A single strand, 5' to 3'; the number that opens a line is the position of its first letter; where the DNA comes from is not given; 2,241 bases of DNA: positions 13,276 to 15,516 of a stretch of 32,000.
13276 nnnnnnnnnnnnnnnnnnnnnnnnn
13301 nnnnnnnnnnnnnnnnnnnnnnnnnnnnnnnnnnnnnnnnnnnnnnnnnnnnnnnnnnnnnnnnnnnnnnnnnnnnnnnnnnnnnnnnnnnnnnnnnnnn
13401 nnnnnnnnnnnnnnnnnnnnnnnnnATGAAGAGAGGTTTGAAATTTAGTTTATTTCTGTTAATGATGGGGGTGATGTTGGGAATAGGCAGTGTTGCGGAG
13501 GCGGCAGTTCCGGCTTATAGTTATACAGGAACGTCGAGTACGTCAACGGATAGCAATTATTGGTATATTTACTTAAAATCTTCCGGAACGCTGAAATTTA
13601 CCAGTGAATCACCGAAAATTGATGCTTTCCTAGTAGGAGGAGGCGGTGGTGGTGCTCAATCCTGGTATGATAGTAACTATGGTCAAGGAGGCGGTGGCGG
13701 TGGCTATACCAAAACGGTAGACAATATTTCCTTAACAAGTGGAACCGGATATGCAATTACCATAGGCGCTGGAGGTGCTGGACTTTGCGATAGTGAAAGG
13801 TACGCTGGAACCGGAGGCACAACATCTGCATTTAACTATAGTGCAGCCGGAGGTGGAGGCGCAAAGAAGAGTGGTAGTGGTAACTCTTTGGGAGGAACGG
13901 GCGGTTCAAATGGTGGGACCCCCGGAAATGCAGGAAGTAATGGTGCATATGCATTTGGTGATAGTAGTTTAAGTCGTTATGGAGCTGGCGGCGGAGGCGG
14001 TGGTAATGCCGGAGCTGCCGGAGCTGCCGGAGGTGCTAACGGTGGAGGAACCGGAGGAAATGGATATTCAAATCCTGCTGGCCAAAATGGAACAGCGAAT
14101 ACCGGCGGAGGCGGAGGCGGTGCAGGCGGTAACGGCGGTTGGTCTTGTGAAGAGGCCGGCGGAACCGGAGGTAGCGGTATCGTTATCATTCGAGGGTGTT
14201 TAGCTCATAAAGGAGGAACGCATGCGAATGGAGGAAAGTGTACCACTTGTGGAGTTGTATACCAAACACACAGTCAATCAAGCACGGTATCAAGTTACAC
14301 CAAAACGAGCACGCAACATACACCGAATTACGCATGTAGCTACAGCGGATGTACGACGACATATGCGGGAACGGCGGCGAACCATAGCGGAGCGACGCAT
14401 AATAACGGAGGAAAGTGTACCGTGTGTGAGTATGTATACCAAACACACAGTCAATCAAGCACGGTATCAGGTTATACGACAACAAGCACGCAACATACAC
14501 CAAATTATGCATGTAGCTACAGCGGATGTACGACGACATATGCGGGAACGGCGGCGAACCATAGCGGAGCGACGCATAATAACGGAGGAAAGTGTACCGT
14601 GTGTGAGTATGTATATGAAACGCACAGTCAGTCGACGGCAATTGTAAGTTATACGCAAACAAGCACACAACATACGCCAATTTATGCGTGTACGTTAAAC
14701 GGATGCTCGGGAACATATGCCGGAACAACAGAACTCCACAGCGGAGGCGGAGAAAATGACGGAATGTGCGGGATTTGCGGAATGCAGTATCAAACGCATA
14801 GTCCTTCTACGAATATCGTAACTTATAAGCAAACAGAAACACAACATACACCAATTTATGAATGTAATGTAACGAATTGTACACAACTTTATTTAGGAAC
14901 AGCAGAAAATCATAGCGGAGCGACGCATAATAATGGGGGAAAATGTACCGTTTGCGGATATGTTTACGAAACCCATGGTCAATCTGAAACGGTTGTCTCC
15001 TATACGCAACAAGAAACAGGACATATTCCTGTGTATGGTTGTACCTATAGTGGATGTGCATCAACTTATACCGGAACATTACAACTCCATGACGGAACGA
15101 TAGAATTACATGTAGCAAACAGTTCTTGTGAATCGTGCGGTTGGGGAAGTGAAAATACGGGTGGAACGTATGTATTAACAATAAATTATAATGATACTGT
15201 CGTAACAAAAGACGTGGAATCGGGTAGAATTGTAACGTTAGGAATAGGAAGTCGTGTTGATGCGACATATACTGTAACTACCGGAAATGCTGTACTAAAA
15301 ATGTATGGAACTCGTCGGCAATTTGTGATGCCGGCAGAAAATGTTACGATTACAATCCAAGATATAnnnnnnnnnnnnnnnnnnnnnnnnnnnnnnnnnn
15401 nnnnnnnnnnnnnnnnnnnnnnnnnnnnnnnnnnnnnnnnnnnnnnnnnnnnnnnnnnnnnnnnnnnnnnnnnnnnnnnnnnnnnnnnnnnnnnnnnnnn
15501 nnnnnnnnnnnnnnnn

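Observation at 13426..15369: Secreted poly-glycine protein with 5.5 tandem 59-aa CxxC...Cx4C / His-rich modules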

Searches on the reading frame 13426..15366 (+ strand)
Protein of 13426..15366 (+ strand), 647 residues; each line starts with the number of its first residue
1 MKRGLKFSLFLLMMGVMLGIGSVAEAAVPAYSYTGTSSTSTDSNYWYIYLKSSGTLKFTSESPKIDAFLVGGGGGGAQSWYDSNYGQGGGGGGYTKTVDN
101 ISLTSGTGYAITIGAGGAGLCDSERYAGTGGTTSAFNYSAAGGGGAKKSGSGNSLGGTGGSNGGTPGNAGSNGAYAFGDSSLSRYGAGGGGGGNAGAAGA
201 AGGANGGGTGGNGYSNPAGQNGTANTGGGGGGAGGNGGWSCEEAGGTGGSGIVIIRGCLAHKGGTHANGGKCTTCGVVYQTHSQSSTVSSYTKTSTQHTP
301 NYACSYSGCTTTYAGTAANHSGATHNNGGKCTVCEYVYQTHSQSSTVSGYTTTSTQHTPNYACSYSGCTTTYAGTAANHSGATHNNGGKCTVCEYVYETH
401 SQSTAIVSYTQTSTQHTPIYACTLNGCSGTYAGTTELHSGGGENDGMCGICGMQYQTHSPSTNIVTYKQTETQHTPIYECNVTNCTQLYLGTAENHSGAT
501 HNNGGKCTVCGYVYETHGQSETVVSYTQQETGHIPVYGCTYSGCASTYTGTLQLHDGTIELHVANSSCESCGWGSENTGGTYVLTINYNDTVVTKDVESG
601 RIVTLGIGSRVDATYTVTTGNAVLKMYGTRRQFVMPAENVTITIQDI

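Call 3: search_protein_families(library=pfam, proteins=[window:13426-15366:+], max_evalue=1)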
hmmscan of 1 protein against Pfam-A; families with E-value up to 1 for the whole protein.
window:13426-15366:+ (647 aa): 5 families
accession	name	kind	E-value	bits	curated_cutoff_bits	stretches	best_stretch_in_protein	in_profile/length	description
PF21722.4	Gly_rich_2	-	2.4e-13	51.1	24.3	1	54-256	4-224/226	Glycine-rich domain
PF17550.7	PsaF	-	0.1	12.5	25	0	507-542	106-141/162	Family of unknown function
PF00301.25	Rubredoxin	-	0.21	12.1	23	0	506-518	3-16/47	Rubredoxin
PF02150.21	Zn_ribbon_RPB9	-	0.22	11.9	25.2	0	505-516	22-33/36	RNA polymerases M/15 Kd subunit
PF13878.12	zf-C2H2_3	-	0.37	11.1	27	0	447-460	15-28/40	zinc-finger of acetyl-transferase ESCO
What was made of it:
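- On Pfam PF21722 Gly_rich_2: 51.1 bits against a cutoff of 24.3, E 2.4e-13; aa 54-256 match profile positions 4-224 of 226 (call 3)
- PF21722 scores 51.1 bits against a cutoff of 24.3 (call 3).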

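Call 4: search_protein_families(library=ncbifam, proteins=[window:13426-15366:+], max_evalue=1)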
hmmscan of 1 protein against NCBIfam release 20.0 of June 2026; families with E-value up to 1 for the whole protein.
window:13426-15366:+ (647 aa): 1 family
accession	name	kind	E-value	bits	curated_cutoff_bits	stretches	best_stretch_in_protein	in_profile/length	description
NF045768.1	RubredRD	equivalog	0.00012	22.1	90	0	506-516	5-15/54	rubredoxin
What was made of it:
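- On Zinc ribbon / rubredoxin-like (Cys4): Rubredoxin 12.1 bits (cutoff 23); Zn_ribbon_RPB9 11.9 bits (cutoff 25.2); NF045768 22.1 bits (cutoff 90) (calls 3, 4)
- Knuckle 1 gives sub-threshold rubredoxin and Zn_ribbon_RPB9 hits (calls 3, 4).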

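Call 7: find_homologous_proteins(query=window:13426-15366:+, max_evalue=0.001)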
Query window:13426-15366:+ (647 aa): 205 proteins with E <= 0.001 among 8000 candidates; the best 120 are listed.
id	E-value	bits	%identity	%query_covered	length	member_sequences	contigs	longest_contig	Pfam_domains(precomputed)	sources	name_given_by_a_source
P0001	0.0e+0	1330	73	100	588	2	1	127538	PF21722.5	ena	-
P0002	8.4e-254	862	92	51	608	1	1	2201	PF21722.5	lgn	-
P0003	1.2e-210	719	71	51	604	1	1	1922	PF21722.5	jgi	-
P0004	1.6e-139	484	48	46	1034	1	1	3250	-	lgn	-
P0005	2.1e-138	481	57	46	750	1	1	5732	-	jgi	-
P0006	3.9e-80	288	53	46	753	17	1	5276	-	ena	-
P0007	4.6e-78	281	56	46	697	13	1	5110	-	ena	-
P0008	8.7e-76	274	53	36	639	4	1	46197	-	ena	-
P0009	4.5e-56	209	38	60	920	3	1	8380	-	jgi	-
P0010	2.1e-46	177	49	25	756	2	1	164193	PF21722.5,PF09479.17,PF18998.7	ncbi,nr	ncbi:MAG: InlB B-repeat-containing protein [Clostridia bacterium]|nr:InlB B-repeat-containing protei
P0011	2.9e-45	173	45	25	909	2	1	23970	PF21722.5,PF07963.18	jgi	-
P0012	1.9e-42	164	64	21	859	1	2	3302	-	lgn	-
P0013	9.1e-33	132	55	17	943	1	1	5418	PF21722.5,PF09479.17,PF18998.7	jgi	-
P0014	9.5e-27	112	45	16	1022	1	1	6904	PF21722.5,PF09479.17,PF18998.7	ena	-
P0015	3.1e-24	103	-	-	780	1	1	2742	PF21722.5,PF09479.17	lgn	-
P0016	6.6e-24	102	48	10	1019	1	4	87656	PF21722.5,PF09479.17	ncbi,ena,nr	ncbi:MAG: InlB B-repeat-containing protein [Clostridia bacterium]|nr:InlB B-repeat-containing protei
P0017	2.2e-21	94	-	-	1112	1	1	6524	PF21722.5,PF12810.14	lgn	-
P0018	3.0e-21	94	39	31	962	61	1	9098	PF21722.5,PF09479.17,PF07963.18,PF18998.7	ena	-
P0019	3.8e-21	93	41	18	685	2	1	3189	PF21722.5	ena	-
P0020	3.2e-20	90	40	31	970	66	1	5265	PF21722.5,PF09479.17,PF07963.18,PF18998.7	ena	-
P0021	1.1e-19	88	-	-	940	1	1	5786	PF21722.5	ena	-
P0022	1.6e-19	88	40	18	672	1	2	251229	PF21722.5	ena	-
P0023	1.8e-18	84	38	28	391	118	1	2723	PF21722.5,PF13620.13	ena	-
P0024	2.4e-18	84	39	36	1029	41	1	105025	PF21722.5,PF09479.17,PF18998.7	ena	-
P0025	3.3e-18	84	51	16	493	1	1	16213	PF21722.5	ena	-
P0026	4.2e-18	83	51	17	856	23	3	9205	PF21722.5,PF09479.17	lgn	-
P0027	6.8e-18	83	43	17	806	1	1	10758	PF21722.5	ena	-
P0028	1.6e-17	81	48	17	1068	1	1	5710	PF21722.5,PF09479.17,PF18998.7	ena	-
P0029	3.7e-17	80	48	17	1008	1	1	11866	PF21722.5,PF09479.17,PF18998.7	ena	-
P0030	4.3e-17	80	47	6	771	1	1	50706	PF21722.5,PF09479.17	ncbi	-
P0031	4.9e-17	80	54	17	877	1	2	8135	PF21722.5,PF09479.17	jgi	-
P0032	8.0e-17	79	52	17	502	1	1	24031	PF21722.5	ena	-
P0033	1.0e-16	79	48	17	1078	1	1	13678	PF21722.5,PF09479.17,PF18998.7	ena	-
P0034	1.4e-16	78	46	17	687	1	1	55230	PF21722.5,PF13620.13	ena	-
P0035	1.8e-16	78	53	18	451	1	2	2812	PF21722.5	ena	-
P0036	2.8e-16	77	41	22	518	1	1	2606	PF21722.5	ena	-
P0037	9.2e-16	75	40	22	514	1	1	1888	PF21722.5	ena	-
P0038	2.4e-15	74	50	17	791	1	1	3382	PF21722.5,PF13620.13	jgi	jgi:hypothetical protein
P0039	3.7e-15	73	52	13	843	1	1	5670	PF21722.5,PF16403.12,PF18998.7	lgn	-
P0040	4.2e-15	73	46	17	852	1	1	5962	PF21722.5,PF13620.13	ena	-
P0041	4.2e-15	73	53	18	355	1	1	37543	PF21722.5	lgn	-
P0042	9.7e-15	72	37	22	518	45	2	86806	PF21722.5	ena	-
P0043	7.3e-14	69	42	14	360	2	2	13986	PF21722.5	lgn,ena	-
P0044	7.3e-14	69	49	8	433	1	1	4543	PF21722.5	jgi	jgi:hypothetical protein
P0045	8.1e-14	69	41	35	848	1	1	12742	PF21722.5,PF10102.15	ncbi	-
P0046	9.0e-14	69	52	18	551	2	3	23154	PF21722.5,PF09479.17,PF18998.7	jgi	-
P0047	1.8e-13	68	-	-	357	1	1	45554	PF21722.5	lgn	-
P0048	2.1e-13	68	39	21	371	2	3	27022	PF21722.5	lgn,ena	-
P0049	2.5e-13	67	46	17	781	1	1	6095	PF21722.5,PF09479.17,PF18998.7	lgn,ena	-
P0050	3.3e-13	67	35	35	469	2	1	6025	PF21722.5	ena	-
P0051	3.6e-13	67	71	2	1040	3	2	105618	PF21722.5,PF09479.17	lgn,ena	-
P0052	3.8e-13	67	51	18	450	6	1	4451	PF21722.5,PF13895.13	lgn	-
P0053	1.3e-12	65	-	-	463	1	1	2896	PF21722.5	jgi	-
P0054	2.0e-12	64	40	18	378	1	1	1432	PF21722.5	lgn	-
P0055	2.4e-12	64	40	26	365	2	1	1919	PF21722.5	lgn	-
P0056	5.0e-12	63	41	20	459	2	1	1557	PF21722.5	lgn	-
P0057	5.9e-12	63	56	14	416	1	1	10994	PF21722.5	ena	-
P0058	6.1e-12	63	-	-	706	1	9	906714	PF21722.5,PF10102.15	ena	-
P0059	6.3e-12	63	40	26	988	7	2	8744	PF21722.5,PF09479.17,PF18998.7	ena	-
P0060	1.3e-11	62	37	28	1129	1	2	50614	PF21722.5,PF09479.17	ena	-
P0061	1.4e-11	62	40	10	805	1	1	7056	PF09479.17,PF12810.14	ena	-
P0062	1.6e-11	61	48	17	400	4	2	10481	PF21722.5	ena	-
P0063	1.6e-11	61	37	28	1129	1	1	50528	PF21722.5,PF09479.17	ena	-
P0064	2.2e-11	61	43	35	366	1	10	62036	PF21722.5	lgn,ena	-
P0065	3.4e-11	60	42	18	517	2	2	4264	PF21722.5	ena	-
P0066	3.5e-11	60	37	20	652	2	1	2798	PF21722.5,PF07963.18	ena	-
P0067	6.7e-11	59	-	-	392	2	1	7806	PF21722.5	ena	-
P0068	9.1e-11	59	38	26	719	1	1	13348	PF21722.5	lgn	-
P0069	9.7e-11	59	49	17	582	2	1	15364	PF21722.5,PF09479.17,PF07963.18,PF18998.7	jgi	-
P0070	1.3e-10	58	52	18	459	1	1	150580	PF21722.5,PF13895.13,PF13927.13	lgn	-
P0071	1.3e-10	58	36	25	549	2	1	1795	PF21722.5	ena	-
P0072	1.4e-10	58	40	25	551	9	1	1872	PF21722.5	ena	-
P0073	1.9e-10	58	38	18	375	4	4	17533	PF21722.5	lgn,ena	-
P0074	1.9e-10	58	48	13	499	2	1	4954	PF21722.5,PF07963.18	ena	-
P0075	2.1e-10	58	50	17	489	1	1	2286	PF21722.5,PF07963.18,PF18998.7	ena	-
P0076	2.2e-10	58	47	13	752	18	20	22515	PF21722.5,PF05895.18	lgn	-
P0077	2.2e-10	58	-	-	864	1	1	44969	PF21722.5,PF09479.17,PF12810.14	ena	-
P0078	2.8e-10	57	31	29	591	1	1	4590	PF21722.5,PF09479.17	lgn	-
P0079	3.5e-10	57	71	2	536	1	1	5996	PF21722.5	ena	-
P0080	4.9e-10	57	37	28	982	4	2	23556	PF21722.5,PF09479.17,PF18998.7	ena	-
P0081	5.2e-10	56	40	13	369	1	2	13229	PF21722.5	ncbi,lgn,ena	-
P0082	6.5e-10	56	47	18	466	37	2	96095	PF07679.23,PF21722.5,PF13927.13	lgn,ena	-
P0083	6.6e-10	56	35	24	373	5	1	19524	PF21722.5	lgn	-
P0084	9.3e-10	56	50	18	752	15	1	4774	PF21722.5,PF05895.18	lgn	-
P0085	9.5e-10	56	56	9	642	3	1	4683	PF21722.5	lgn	-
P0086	9.7e-10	56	52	15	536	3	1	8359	PF21722.5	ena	-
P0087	9.9e-10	56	-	-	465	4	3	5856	PF07679.23,PF21722.5,PF13927.13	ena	-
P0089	1.5e-9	55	36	27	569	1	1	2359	PF21722.5,PF13895.13,PF13927.13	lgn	-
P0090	2.1e-9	55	50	18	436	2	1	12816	PF21722.5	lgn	-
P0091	3.6e-9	54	43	14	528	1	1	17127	PF21722.5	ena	-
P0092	4.2e-9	53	45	18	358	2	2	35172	PF21722.5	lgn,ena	-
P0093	4.8e-9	53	39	35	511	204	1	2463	PF21722.5,PF09479.17,PF07963.18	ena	-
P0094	5.4e-9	53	41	16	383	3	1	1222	PF21722.5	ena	-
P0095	6.4e-9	53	45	20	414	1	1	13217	PF21722.5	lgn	-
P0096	7.0e-9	53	-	-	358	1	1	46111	PF21722.5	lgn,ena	-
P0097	7.5e-9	53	-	-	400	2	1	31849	PF21722.5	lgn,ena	-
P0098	7.8e-9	53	38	22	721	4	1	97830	PF21722.5,PF09479.17,PF07963.18,PF18998.7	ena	-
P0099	8.3e-9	53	46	18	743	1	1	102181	PF07495.20,PF21722.5,PF13895.13,PF16820.12,PF00801.27,PF19359.5,PF06832.19,PF03293.21,PF19077.7,PF16967.12,PF18911.7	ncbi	-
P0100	1.3e-8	52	50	11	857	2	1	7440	PF21722.5,PF09479.17,PF07963.18,PF18998.7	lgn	-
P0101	1.3e-8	52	50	17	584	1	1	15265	PF21722.5,PF09479.17,PF07963.18,PF18998.7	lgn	-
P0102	1.4e-8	52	28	15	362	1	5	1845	PF21722.5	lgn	-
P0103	1.9e-8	51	43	18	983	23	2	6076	PF21722.5,PF09479.17,PF07963.18,PF03174.20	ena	-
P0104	2.4e-8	51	51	13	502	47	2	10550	PF21722.5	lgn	-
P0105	2.6e-8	51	42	18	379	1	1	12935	PF21722.5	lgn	-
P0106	4.4e-8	50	47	17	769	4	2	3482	PF21722.5,PF09479.17,PF18998.7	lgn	-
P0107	4.7e-8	50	49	14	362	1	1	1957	PF21722.5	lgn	-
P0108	5.2e-8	50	43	18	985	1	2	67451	PF21722.5,PF09479.17,PF07963.18,PF02012.27,PF03174.20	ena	-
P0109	6.0e-8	50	60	5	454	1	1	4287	PF21722.5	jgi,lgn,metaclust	metaclust:\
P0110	6.1e-8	50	42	14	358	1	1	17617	PF21722.5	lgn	-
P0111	7.3e-8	49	-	-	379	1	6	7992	PF21722.5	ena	-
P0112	9.4e-8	49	45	17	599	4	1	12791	PF21722.5,PF16403.12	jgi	-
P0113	1.1e-7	49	-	-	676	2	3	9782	PF21722.5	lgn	-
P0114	1.1e-7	49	39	22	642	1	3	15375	PF21722.5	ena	-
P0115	1.3e-7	49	43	13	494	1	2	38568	PF21722.5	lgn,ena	-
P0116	1.8e-7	48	-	-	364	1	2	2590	PF21722.5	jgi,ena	jgi:hypothetical protein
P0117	1.8e-7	48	46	17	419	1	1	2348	PF21722.5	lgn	-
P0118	1.8e-7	48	36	36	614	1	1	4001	PF21722.5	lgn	-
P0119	2.0e-7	48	38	24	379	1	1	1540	PF21722.5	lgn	-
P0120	2.1e-7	48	48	13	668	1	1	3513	PF21722.5,PF09479.17,PF18998.7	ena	-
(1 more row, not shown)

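Call 11: find_encoding_contigs(protein=P0001, flank=6000, max_places=3)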
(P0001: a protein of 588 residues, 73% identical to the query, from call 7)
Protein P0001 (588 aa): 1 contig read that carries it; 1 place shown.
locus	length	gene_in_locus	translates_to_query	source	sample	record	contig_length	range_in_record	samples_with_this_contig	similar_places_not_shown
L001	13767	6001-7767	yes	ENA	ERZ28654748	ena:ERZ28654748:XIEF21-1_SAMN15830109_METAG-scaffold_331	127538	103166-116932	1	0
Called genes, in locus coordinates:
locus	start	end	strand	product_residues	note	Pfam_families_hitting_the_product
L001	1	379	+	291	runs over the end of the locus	PF03193:RsgA_GTPase (faint), PF01926:MMR_HSR1, PF02421:FeoB_N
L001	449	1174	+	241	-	PF01351:RNase_HII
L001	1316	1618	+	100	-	-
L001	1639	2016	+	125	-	PF08378:NERD (weak), PF02021:UPF0102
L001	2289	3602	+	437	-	PF02885:Glycos_trans_3N, PF00591:Glycos_transf_3, PF07831:PYNP_C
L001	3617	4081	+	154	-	PF22811:Zn_ribbon_NrdR, PF03477:ATP-cone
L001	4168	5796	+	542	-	PF00753:Lactamase_B, PF23023:Anti-Pycsar_Apyc1 (faint), PF12706:Lactamase_B_2 (faint), PF10996:Beta-Casp, PF07521:RMMBL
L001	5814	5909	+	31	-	-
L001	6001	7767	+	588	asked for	PF21722:Gly_rich_2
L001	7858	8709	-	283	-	PF00669:Flagellin_N, PF00700:Flagellin_C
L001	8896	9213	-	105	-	PF00700:Flagellin_C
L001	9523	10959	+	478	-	PF00224:PK, PF02887:PK_C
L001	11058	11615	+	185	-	PF08207:EFP_N, PF01132:EFP, PF09285:Elong-fact-P_C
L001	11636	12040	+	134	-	-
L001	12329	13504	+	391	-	PF00266:Aminotran_5, PF01212:Beta_elim_lyase (weak), PF01041:DegT_DnrJ_EryC1 (weak)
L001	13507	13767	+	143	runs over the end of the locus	PF01592:NifU_N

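Call 29: find_related_loci(query=window:13426-15366:+, collection=genome_contigs, flank=6000)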
Query window:13426-15366:+ (647 aa) in genome_contigs; peptide patterns used: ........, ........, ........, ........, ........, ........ (x = any residue, [..] = any of these).
26 stretches matched a pattern, but none encodes a relative of the query by tblastn (E <= 1e-3).

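Call 45: search_protein_families(library=pfam, proteins=[P0004, P0010], max_evalue=0.01)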
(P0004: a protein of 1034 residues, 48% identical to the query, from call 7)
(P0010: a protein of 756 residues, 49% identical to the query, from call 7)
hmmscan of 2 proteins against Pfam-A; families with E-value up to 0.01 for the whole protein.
P0004 (1034 aa): 0 families

P0010 (756 aa): 4 families
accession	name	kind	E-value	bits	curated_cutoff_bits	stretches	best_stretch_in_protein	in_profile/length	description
PF18998.6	Flg_new_2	-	1.7e-11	44.3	23.6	2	106-163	17-72/73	Divergent InlB B-repeat domain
PF09479.16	Flg_new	-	1e-07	32.4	27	1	239-312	1-64/65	Listeria-Bacteroides repeat domain (List_Bact_rpt)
PF21722.4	Gly_rich_2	-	5.3e-06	27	24.3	1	565-754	5-225/226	Glycine-rich domain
PF02470.25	MlaD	-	0.0052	17.4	25.1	0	204-264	19-75/81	MlaD protein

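Call 67: search_protein_families(library=phrogs, proteins=[window:13426-15366:+], max_evalue=0.01)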
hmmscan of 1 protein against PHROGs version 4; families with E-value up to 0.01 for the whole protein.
window:13426-15366:+ (647 aa): 1 family
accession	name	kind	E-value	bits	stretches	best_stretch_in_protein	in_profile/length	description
phrog_2295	-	unknown function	2.5e-11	43.9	1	22-173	554-710/1183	-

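Call 70: predict_structure(alignment_id=A3)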
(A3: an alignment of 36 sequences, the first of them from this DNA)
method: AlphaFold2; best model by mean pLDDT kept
length: 621 residues; sequences in the alignment: 36
mean_pLDDT: 77.7   pTM: 0.50
mean pLDDT of the five models: 77.7, 77.3, 77.0, 76.5, 75.7
residues with pLDDT >= 90: 162; 70-90: 306; 50-70: 89; < 50: 64
segments of 3 or more residues with pLDDT < 50: 288-317, 528-551
pLDDT, mean of each block of 10 residues (from residue 1): 94 93 98 93 97 71 95 94 98 76 96 95 70 92 95 95 90 91 85 94 89 71 98 80 78 82 78 51 51 31 29 40 59 86 85 83 84 81 84 84 84 71 77 82 86 79 85 82 84 80 67 81 65 31 36 68 76 64 69 75 65 78 61
secondary structure, 60 per line:
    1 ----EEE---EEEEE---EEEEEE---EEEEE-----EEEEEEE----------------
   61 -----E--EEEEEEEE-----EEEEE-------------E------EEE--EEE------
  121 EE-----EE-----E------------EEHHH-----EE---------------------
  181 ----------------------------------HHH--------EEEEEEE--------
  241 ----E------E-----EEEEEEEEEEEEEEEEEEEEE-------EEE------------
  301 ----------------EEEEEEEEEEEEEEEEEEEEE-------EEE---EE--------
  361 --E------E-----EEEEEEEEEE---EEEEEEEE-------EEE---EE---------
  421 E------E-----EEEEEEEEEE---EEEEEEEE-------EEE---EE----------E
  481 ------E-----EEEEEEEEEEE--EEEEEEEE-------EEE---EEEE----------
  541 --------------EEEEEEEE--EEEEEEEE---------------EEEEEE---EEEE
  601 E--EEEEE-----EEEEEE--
elements in order: E5-7 E11-15 E19-24 E28-32 E38-44 E69-76 E82-86 E107-109 E112-114 E226-232 E258-278 E286-288 E317-337 E345-347 E376-385 E389-396 E404-406 E434-443 E447-454 E462-464 E493-503 E506-513 E521-523 E527-530 E555-562 E565-572 E588-593 E597-601 E604-608 E614-619
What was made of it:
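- On Pfam PF21722 Gly_rich_2: AlphaFold pLDDT mostly above 90 for aa 27-258 (call 70).
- AlphaFold pLDDT is mostly above 90 (call 70).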
